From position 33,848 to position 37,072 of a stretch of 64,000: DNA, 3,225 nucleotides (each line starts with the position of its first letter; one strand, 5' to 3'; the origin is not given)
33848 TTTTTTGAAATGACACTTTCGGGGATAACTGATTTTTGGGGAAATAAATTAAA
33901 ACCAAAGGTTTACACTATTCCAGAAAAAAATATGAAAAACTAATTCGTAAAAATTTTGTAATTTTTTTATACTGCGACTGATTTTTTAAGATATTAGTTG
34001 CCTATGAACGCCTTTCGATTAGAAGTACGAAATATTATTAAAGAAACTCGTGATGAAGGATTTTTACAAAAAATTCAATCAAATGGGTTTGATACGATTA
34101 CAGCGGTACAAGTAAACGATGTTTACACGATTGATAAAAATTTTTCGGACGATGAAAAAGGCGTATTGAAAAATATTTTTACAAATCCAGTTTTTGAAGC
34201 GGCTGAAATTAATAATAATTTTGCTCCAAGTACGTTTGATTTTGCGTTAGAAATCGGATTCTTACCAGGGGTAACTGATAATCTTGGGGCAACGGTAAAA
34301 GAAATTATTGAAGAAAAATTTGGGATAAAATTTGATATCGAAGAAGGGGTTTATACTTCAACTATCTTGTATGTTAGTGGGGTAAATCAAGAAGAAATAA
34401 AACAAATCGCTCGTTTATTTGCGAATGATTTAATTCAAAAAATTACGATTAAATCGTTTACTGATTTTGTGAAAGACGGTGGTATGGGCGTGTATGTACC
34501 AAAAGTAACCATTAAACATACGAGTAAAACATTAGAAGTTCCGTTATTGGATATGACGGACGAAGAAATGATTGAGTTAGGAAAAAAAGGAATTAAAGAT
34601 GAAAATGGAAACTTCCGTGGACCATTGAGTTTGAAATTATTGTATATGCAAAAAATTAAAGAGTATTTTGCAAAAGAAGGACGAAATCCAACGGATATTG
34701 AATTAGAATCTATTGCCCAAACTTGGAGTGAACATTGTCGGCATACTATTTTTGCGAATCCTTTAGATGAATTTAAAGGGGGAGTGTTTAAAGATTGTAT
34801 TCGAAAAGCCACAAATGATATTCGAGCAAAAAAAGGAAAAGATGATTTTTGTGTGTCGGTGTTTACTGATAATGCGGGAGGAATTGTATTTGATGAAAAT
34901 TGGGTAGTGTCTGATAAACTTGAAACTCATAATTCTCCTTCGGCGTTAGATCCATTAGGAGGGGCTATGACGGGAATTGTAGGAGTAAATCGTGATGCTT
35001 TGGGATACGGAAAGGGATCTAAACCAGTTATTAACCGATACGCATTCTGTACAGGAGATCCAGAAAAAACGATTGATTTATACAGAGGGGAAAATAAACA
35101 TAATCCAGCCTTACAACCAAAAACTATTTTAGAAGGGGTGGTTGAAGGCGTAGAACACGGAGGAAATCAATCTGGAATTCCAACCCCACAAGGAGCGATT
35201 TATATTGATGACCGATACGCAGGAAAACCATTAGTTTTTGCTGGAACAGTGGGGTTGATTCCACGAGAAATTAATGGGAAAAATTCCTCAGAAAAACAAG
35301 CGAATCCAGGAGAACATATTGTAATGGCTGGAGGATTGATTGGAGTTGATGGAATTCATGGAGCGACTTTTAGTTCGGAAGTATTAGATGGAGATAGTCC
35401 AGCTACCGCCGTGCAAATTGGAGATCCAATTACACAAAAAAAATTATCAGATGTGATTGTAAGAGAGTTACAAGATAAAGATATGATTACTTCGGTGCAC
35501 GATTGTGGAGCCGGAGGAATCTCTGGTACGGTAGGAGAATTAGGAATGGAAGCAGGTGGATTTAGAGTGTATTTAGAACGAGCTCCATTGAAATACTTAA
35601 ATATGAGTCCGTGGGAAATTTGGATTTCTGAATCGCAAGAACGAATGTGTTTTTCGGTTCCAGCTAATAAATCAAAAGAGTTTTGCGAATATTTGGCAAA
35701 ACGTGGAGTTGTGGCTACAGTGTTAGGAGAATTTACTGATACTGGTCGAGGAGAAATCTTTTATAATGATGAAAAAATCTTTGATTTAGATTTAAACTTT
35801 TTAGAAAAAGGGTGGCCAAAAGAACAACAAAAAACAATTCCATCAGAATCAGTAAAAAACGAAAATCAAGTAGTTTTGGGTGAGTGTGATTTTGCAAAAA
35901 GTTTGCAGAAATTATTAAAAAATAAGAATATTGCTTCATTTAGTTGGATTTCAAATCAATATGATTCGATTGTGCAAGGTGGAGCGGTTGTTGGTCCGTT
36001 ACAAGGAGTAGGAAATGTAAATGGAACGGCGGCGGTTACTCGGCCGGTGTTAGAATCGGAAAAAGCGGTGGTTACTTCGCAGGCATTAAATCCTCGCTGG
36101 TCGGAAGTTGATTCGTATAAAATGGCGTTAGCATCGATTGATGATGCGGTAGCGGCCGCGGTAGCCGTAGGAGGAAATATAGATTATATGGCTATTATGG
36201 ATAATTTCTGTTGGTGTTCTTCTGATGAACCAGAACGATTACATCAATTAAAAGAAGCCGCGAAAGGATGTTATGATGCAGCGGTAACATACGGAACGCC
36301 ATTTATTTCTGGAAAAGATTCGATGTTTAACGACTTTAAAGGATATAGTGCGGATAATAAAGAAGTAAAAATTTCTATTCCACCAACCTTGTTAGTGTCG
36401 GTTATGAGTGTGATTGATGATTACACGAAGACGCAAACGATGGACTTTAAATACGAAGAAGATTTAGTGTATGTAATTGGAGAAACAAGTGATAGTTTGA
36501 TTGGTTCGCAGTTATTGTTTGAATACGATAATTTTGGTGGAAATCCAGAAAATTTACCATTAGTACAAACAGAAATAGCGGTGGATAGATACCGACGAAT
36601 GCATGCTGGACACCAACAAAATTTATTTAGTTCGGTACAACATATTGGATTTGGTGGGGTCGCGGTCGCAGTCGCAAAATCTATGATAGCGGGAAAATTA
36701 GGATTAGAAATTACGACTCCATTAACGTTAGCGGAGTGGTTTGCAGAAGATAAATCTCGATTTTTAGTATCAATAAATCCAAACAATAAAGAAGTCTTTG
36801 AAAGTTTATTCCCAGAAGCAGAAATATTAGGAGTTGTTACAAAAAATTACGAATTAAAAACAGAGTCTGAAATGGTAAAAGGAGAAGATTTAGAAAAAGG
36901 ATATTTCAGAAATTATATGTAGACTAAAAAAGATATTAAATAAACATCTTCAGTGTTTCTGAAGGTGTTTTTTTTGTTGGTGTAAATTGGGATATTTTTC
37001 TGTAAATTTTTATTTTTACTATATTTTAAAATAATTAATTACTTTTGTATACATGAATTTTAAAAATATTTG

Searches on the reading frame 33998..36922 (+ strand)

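Call 22: search_protein_families(library=pfam, proteins=[window:33998-36922:+], max_evalue=0.001)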
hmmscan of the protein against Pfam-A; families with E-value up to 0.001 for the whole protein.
window:33998-36922:+ (974 aa): 3 families
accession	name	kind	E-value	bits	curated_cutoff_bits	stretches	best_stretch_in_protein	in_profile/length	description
PF02769.27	AIRS_C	-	5.2e-37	127.9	23.1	2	437-589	2-155/156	AIR synthase related protein, C-terminal domain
PF18072.6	FGAR-AT_linker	-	3.5e-14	53.5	26.6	1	210-249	10-49/50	Formylglycinamide ribonucleotide amidotransferase linker domain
PF00586.29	AIRS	-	6.6e-12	46.3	24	1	291-421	2-112/112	AIR synthase related protein, N-terminal domain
